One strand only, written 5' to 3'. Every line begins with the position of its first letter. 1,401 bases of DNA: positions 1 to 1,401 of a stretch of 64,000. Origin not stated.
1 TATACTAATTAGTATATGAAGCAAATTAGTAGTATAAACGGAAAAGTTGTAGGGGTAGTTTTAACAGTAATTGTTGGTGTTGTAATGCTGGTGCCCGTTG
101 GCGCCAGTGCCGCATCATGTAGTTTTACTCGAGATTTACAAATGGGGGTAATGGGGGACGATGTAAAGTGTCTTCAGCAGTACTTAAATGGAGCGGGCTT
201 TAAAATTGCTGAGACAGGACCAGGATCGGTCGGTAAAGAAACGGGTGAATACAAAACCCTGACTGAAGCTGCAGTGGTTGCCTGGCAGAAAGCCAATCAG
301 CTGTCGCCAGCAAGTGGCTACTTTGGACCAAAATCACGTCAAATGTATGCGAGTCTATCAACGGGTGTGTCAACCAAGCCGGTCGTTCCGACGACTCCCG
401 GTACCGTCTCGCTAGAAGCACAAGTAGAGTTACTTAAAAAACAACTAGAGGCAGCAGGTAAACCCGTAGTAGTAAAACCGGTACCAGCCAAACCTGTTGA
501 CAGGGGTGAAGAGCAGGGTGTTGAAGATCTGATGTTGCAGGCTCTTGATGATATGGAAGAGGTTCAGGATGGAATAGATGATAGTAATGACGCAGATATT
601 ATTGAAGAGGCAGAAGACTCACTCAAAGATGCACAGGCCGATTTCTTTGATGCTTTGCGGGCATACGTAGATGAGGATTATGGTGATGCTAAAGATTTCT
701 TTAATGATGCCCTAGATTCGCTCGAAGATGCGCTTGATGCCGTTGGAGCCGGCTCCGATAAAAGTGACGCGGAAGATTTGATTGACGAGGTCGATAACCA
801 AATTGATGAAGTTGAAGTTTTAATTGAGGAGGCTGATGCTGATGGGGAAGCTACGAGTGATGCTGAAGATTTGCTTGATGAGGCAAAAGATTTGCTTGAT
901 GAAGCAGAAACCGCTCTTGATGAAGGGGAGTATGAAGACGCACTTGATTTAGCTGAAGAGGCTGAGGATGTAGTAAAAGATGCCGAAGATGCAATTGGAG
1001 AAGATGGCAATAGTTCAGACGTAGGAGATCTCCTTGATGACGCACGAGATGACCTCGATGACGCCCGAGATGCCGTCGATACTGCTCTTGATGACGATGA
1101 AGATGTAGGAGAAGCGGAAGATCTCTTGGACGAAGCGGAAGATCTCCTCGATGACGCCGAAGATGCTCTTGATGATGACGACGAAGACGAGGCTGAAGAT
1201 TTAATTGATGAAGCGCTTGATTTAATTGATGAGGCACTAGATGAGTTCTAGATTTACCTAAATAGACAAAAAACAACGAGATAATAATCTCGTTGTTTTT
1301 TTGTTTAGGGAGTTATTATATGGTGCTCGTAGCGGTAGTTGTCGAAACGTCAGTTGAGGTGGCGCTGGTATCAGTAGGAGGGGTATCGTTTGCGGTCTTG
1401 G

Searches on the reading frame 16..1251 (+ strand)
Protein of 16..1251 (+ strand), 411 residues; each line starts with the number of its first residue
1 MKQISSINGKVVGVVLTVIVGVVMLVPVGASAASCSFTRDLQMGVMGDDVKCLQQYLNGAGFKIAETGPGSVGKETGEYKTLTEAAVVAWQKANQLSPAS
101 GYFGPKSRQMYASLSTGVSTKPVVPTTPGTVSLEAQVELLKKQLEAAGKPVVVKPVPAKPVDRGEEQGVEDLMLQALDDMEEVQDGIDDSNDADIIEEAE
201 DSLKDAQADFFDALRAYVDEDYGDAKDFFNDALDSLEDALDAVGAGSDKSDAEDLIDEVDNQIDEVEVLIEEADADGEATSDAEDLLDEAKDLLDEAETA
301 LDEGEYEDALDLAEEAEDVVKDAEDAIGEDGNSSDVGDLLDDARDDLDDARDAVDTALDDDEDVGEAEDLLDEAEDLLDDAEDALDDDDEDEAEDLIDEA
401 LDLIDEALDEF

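Call 7: search_protein_families(library=pfam, proteins=[window:16-1251:+], max_evalue=0.001)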
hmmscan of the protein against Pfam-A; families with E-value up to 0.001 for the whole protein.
window:16-1251:+ (411 aa): 5 families
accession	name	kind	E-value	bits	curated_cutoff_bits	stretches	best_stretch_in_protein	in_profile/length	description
PF14346.11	DUF4398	-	2.9e-11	44.1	27.9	2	262-318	2-57/78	Domain of unknown function (DUF4398)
PF01471.23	PG_binding_1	-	1.6e-10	41.5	23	1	47-106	2-52/57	Putative peptidoglycan binding domain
PF16785.10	SMBP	-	5.2e-06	27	29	0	175-246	29-92/111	Small metal-binding protein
PF10819.13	DUF2564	-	0.00029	21.6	26.3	0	317-387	9-76/79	Protein of unknown function (DUF2564)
PF05168.19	HEPN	-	0.00096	19.7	22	0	283-316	1-34/117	HEPN domain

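Call 19: find_encoding_contigs(protein=window:16-1251:+, flank=10000, max_places=2)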
Protein window:16-1251:+ (411 aa): 5 contigs read that carry it; 2 places shown.
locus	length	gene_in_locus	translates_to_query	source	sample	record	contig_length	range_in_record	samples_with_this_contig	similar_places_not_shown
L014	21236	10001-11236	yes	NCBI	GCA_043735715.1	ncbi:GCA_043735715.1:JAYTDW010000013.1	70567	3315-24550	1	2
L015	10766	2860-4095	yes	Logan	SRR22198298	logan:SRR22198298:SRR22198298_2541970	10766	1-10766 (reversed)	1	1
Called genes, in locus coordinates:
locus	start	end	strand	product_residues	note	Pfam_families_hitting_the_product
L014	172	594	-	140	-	-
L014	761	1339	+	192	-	-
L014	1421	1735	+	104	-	-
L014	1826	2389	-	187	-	-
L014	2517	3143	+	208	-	-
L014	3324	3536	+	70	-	-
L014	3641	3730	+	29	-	-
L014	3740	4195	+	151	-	-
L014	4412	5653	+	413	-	PF02195:ParB_N (faint)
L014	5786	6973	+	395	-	-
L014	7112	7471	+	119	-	PF02325:CCB3_YggT (weak)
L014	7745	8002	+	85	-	PF13302:Acetyltransf_3 (weak), PF00583:Acetyltransf_1 (weak)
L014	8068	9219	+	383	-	-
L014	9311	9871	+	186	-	-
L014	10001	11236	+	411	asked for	-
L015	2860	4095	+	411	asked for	-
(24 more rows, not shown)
